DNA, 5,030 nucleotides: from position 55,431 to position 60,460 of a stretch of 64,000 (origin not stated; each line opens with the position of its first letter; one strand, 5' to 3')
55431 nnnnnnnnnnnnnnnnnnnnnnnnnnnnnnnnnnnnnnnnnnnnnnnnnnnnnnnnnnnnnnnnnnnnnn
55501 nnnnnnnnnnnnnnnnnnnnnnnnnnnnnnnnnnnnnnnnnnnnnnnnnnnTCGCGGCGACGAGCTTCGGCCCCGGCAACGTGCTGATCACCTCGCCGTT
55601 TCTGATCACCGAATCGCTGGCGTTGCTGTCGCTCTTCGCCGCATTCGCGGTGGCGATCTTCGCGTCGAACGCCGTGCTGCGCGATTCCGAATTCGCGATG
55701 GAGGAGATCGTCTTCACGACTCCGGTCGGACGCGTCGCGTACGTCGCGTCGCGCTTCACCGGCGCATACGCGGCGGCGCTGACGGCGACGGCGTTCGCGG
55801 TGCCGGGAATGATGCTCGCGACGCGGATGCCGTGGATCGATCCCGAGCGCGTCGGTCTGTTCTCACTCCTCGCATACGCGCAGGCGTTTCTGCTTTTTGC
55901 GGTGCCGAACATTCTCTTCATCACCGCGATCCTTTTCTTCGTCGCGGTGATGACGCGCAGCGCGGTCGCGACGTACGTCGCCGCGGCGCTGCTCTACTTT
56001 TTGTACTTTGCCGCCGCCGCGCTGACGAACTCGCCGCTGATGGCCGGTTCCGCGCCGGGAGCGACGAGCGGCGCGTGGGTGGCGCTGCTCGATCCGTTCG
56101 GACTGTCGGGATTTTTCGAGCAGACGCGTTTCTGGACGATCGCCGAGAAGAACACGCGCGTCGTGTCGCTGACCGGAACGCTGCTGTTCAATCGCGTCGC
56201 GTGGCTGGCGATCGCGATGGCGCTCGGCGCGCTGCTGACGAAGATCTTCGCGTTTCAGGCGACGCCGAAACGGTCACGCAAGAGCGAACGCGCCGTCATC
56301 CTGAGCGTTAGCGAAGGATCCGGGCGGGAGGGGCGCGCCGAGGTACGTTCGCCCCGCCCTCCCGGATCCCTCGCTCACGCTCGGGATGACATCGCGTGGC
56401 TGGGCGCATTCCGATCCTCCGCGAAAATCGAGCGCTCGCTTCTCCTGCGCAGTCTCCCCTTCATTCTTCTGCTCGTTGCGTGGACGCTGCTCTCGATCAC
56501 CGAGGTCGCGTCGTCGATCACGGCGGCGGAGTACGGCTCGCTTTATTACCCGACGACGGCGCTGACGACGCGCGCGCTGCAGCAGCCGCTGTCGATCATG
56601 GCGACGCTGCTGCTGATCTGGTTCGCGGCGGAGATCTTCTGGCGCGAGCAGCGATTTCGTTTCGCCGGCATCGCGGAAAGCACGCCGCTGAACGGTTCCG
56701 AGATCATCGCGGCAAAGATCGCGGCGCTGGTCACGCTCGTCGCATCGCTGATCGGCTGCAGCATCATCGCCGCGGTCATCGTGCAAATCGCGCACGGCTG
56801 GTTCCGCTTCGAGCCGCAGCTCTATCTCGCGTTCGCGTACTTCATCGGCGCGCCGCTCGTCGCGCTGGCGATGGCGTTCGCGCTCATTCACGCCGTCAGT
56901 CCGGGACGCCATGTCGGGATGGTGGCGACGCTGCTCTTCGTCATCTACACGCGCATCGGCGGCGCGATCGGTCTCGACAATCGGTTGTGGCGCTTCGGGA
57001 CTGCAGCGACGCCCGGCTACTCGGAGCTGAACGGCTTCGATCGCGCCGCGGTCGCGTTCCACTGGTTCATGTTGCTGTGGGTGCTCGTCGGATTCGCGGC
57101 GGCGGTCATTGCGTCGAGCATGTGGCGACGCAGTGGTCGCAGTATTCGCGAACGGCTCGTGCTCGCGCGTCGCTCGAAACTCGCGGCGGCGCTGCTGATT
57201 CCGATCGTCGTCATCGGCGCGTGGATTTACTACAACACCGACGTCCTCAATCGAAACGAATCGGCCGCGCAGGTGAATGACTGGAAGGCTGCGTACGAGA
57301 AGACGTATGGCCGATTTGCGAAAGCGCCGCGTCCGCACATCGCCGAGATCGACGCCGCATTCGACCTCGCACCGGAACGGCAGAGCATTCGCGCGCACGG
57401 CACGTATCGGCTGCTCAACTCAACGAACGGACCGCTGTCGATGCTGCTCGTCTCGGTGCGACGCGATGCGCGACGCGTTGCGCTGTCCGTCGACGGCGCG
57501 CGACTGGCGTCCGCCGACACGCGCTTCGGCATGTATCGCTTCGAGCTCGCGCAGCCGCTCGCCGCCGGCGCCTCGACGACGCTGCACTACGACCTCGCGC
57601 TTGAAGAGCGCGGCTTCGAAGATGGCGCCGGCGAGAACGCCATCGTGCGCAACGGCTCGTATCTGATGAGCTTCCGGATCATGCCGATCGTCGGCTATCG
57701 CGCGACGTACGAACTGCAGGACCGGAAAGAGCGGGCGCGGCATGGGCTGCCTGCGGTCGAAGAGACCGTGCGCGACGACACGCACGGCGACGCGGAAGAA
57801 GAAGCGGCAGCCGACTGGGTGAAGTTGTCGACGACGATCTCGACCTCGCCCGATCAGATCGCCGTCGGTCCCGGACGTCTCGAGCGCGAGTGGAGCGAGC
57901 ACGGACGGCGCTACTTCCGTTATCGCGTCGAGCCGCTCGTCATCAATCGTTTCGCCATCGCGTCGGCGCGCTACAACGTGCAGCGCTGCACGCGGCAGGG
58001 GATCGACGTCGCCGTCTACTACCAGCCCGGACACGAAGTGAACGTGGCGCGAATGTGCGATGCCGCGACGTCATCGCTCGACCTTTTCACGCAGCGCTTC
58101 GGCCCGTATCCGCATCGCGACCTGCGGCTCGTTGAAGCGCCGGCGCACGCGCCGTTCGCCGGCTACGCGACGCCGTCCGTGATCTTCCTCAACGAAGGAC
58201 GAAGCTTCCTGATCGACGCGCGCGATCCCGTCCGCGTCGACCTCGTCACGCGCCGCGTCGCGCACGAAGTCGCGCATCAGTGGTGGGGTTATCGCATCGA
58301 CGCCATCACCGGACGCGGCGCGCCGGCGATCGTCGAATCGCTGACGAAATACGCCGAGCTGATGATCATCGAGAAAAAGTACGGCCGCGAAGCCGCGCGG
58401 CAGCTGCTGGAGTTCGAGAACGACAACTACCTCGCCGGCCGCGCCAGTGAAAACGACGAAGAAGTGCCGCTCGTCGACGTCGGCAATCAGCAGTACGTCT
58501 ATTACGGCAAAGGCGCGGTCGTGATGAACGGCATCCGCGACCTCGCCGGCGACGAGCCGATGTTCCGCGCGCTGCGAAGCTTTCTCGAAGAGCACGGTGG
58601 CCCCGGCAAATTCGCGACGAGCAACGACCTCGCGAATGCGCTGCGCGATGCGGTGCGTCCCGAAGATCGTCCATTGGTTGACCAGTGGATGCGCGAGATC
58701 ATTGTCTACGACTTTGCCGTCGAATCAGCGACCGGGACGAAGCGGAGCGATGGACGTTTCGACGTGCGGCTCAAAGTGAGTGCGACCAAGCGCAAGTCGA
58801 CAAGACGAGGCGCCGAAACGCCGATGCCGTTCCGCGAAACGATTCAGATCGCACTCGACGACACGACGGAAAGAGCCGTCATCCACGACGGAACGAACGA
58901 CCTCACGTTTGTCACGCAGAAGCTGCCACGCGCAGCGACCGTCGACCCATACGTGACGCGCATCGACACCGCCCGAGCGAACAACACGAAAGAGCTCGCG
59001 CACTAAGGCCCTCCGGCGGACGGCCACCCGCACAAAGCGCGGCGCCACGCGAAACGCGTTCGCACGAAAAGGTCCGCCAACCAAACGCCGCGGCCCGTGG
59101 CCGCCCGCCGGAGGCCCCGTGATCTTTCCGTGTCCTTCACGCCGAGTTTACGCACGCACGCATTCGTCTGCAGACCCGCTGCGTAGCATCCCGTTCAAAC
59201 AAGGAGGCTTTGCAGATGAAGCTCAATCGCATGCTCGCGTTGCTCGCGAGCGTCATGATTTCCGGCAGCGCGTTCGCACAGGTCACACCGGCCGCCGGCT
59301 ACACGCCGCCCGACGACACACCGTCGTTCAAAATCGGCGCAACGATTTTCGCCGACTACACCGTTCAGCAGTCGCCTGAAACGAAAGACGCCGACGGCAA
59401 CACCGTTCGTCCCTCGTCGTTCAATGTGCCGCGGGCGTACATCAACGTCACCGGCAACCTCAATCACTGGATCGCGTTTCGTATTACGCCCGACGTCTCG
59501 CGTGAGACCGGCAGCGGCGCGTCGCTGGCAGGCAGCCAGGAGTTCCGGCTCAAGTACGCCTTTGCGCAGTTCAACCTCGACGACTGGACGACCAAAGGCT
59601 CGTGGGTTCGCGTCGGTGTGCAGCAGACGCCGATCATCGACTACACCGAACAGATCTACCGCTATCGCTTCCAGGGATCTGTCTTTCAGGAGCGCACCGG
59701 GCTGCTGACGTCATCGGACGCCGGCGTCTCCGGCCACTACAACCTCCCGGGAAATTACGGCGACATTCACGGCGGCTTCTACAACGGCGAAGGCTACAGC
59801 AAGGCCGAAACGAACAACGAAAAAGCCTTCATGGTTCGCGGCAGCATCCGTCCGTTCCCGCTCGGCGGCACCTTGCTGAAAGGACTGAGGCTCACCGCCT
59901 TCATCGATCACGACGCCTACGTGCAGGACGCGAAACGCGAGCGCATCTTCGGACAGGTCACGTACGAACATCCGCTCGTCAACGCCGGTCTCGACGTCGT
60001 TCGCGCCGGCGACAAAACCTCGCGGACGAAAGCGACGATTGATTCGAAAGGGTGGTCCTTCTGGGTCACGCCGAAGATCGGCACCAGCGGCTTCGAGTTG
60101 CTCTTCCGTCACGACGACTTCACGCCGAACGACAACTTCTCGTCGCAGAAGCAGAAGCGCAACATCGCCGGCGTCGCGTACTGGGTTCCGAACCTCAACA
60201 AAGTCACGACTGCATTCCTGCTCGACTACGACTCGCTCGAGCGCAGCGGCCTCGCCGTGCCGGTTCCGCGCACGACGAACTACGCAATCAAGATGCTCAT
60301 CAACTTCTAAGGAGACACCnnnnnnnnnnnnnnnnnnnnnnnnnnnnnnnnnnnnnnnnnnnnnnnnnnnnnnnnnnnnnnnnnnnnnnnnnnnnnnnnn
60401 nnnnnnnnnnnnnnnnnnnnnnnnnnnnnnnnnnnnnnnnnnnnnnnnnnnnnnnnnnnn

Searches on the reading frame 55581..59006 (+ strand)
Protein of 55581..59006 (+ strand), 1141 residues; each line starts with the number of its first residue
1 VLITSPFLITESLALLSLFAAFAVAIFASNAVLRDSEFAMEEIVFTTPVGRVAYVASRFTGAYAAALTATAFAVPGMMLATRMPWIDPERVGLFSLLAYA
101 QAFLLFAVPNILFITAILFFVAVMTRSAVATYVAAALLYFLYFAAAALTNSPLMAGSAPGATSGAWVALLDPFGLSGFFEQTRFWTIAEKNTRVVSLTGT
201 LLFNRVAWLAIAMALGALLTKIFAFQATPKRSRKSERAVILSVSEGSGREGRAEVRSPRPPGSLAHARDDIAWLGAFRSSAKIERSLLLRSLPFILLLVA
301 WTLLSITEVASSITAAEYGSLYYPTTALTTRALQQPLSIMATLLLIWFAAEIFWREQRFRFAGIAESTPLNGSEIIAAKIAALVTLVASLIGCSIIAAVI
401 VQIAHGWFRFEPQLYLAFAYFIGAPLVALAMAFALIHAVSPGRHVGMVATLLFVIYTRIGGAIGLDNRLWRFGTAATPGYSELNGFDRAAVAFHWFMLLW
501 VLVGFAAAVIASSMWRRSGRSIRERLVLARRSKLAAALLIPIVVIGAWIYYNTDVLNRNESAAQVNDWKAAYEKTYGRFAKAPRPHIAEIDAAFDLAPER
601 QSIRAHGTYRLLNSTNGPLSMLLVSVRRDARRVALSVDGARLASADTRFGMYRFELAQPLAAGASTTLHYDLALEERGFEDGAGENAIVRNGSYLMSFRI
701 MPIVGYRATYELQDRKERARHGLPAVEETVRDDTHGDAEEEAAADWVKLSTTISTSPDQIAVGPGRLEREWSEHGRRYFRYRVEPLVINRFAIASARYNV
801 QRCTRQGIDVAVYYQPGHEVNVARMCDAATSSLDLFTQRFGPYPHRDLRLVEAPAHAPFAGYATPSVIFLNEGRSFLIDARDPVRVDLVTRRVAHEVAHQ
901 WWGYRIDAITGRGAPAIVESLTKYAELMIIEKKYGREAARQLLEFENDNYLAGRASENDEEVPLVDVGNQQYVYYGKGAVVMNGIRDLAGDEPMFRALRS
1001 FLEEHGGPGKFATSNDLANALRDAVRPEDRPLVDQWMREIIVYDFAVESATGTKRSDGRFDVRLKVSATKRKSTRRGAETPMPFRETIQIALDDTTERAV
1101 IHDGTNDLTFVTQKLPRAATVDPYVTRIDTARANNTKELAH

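Call 83: search_protein_families(library=pfam, proteins=[window:55581-59006:+], max_evalue=0.0001)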
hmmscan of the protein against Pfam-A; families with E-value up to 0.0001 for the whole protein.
window:55581-59006:+ (1141 aa): 2 families
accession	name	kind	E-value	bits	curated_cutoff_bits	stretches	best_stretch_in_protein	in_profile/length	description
PF01433.26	Peptidase_M1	-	1.1e-10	42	27.7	1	828-1036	5-218/218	Peptidase family M1 domain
PF13346.12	ABC2_membrane_5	-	6.1e-06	26.3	25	0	337-463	39-163/205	ABC-2 family transporter protein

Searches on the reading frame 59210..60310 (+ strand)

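Call 83: search_protein_families(library=pfam, proteins=[window:59210-60310:+], max_evalue=0.0001)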
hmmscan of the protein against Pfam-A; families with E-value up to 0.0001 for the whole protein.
window:59210-60310:+ (366 aa): 1 family
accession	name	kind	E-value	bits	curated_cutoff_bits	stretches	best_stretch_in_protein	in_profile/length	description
PF07396.17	Porin_O_P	-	1.6e-06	28.1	20.9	1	41-223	2-173/370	Phosphate-selective porin O and P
